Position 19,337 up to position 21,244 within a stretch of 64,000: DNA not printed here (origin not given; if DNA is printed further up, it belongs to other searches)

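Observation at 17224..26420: Candidate co-regulated module: Bat-like regulator, repeat protein, two tandem Cys-rich paralogs and an orphan HerA-like ATPase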

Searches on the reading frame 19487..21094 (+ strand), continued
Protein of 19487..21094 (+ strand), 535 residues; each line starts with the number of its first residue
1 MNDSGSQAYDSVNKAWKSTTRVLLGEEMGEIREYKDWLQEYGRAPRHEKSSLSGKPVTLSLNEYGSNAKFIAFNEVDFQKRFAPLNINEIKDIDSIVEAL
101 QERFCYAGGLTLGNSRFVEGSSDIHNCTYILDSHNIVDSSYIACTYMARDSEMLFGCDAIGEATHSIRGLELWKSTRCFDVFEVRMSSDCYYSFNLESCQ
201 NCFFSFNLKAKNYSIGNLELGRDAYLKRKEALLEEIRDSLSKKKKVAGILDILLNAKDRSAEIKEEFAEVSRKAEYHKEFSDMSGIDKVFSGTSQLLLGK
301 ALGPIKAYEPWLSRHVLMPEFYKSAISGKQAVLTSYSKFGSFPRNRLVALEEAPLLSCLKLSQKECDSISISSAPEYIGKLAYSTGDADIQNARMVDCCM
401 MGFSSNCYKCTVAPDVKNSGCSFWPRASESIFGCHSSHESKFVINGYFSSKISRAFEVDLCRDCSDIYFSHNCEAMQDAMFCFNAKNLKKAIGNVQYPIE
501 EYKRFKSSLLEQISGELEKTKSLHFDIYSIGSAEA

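Call 76: search_protein_families(library=pfam, alignment_id=A1, max_evalue=1)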
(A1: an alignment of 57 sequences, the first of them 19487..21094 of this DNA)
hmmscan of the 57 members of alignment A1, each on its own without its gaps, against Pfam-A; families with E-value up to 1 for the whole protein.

A. member 1, window:19487-21094:+ (535 aa): 0 families

B. families by the number of members that match (of 57 scanned): 22 families
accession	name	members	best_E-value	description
PF12489.13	ARA70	2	0.01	Nuclear coactivator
PF14918.11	MTBP_N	1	0.00067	MDM2-binding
PF11829.13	DUF3349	1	0.0032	Protein of unknown function (DUF3349)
PF18980.5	DUF5716_C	1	0.012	Family of unknown function (DUF5716) C-terminal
PF17733.7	KPWE_dom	1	0.021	PEX14-like KPWE domain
PF18595.6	Nuf2_DHR10-like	1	0.029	Nuf2, DHR10-like domain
PF04961.17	FTCD_C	1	0.046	Formiminotransferase-cyclodeaminase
PF16381.10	Coatomer_g_Cpla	1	0.08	Coatomer subunit gamma-1 C-terminal appendage platform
PF16114.10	Citrate_bind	1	0.085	ATP citrate lyase citrate-binding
PF18805.7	LRR_10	1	0.13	Leucine-rich repeat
PF07476.17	MAAL_C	1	0.16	Methylaspartate ammonia-lyase C-terminus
PF01114.24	Colipase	1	0.17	Colipase, N-terminal domain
PF12544.13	LAM_C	1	0.17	Lysine-2,3-aminomutase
PF09662.15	Phenyl_P_gamma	1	0.18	Phenylphosphate carboxylase gamma subunit (Phenyl_P_gamma)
PF23315.1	PEX6_4th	1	0.19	PEX6 fourth domain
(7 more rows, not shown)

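Call 77: search_protein_families(library=phrogs, alignment_id=A1, max_evalue=0.01)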
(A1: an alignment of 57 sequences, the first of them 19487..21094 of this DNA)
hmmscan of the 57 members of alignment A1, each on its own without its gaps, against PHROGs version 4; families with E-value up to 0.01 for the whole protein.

A. member 1, window:19487-21094:+ (535 aa): 1 family
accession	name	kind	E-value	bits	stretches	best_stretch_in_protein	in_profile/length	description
phrog_15341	-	unknown function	7.6e-06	26.5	1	357-509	126-271/276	-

B. families by the number of members that match (of 57 scanned): 5 families
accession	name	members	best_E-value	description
phrog_15341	-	36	7.6e-08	-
phrog_9104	-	2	0.00026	-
phrog_11598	-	2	0.00084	-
phrog_21461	-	1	0.0021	phosphohydrolase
phrog_8962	-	1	0.0023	-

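Call 80: find_encoding_contigs(protein=window:19487-21094:+, flank=2000, max_places=3)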
Protein window:19487-21094:+ (535 aa): 3 contigs read that carry it; 2 places shown.
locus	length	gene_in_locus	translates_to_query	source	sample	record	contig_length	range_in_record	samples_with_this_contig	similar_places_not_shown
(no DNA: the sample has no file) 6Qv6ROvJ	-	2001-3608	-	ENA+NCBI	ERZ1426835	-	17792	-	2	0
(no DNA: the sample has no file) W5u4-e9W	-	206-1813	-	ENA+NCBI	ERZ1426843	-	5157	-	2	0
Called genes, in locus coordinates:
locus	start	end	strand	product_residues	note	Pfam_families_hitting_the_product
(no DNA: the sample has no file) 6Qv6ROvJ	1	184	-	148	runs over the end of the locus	PF26119:DUF8036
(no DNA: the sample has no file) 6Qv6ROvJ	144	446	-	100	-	PF01022:HTH_5 (weak), PF25212:HVO_A0114 (weak)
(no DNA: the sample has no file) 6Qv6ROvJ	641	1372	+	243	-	PF04967:HTH_10, PF13412:HTH_24 (faint)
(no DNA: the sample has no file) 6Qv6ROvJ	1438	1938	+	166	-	-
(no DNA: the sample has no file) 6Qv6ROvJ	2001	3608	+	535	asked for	-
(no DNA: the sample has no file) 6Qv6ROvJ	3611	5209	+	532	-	-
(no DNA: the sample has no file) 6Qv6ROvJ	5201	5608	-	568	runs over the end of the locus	?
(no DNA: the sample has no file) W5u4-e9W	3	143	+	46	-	?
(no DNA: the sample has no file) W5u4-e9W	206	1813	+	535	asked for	-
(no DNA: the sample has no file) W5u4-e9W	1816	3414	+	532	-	-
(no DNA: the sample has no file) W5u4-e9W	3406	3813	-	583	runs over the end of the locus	?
